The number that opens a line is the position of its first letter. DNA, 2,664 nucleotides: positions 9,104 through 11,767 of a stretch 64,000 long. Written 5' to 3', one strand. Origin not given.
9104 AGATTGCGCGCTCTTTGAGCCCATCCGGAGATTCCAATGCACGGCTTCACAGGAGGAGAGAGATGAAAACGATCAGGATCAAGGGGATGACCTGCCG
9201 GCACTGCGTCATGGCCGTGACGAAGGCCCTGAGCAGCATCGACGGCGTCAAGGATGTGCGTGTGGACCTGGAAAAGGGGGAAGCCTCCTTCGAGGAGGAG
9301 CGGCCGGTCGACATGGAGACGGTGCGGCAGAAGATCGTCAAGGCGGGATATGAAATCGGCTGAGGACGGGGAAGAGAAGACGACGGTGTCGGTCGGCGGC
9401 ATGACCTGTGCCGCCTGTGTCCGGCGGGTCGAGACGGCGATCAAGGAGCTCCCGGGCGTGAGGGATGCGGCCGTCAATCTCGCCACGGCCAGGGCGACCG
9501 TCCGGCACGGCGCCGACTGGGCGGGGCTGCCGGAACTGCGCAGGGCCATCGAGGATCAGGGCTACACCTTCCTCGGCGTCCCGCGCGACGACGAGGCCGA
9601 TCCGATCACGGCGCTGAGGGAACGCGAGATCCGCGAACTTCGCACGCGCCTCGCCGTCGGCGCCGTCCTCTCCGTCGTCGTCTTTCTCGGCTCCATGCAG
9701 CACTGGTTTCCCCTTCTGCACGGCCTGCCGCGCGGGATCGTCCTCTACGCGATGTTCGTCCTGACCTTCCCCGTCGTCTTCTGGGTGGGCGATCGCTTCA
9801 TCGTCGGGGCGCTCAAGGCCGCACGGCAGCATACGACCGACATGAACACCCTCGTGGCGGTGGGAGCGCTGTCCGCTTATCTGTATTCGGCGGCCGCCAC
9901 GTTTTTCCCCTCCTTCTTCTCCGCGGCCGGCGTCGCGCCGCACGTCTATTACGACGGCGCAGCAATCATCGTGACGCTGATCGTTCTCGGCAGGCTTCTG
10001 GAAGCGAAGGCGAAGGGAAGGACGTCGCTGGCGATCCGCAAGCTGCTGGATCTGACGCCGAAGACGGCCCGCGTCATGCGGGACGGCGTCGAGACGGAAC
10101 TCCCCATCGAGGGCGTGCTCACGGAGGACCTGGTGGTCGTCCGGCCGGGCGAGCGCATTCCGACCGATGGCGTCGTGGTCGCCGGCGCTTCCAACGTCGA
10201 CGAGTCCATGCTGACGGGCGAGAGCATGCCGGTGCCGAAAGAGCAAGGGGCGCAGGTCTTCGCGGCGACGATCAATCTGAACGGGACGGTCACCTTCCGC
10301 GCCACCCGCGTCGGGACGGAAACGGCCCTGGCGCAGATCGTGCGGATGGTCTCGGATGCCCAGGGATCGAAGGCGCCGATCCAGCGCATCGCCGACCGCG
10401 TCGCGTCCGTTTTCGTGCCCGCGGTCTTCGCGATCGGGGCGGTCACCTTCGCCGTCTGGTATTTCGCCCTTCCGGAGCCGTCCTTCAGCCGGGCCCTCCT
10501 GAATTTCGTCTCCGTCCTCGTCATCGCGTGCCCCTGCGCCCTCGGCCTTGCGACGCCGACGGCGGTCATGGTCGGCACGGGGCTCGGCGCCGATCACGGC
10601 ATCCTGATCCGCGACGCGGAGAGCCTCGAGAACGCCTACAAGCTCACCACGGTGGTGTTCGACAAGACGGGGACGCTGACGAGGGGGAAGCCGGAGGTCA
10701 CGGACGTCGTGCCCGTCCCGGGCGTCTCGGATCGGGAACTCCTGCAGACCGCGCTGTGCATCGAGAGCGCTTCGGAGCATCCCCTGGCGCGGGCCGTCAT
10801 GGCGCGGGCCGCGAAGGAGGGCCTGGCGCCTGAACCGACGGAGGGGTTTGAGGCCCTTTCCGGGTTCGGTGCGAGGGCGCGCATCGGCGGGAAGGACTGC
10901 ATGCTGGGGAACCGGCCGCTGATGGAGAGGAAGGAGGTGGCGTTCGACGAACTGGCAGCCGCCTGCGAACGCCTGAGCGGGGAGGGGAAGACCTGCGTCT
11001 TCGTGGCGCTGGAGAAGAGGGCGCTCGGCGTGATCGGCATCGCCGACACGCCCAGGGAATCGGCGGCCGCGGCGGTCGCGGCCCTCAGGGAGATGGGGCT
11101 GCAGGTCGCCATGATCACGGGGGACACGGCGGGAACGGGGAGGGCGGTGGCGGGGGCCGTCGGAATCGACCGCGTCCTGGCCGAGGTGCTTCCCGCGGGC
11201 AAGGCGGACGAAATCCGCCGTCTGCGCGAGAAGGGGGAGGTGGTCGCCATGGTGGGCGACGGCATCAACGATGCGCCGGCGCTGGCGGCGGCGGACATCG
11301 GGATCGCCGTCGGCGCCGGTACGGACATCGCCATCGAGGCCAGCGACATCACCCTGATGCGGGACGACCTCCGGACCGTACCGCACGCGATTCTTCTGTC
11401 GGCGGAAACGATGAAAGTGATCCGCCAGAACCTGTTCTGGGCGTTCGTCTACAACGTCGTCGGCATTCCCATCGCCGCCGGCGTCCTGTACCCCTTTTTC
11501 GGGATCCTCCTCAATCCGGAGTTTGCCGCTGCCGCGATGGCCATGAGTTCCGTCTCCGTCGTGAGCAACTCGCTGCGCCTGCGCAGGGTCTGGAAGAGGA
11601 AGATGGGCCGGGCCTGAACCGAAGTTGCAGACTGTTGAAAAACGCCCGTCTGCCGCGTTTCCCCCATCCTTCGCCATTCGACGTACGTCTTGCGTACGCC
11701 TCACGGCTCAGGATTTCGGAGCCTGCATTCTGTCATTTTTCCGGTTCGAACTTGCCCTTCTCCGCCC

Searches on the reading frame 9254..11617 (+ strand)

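Call 33: search_protein_families(library=pfam, proteins=[window:9254-11617:+], max_evalue=0.00001)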
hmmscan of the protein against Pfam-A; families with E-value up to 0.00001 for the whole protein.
window:9254-11617:+ (787 aa): 3 families
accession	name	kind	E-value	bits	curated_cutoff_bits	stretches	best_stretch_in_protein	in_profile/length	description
PF00122.25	E1-E2_ATPase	-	1.4e-59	201.1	28.1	1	267-446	2-179/181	E1-E2 ATPase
PF00702.32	Hydrolase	-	1.3e-37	130.5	26.4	1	465-681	2-191/191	haloacid dehalogenase-like hydrolase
PF00403.32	HMA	-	2.4e-17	63.5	24.8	1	44-104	1-61/62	Heavy-metal-associated domain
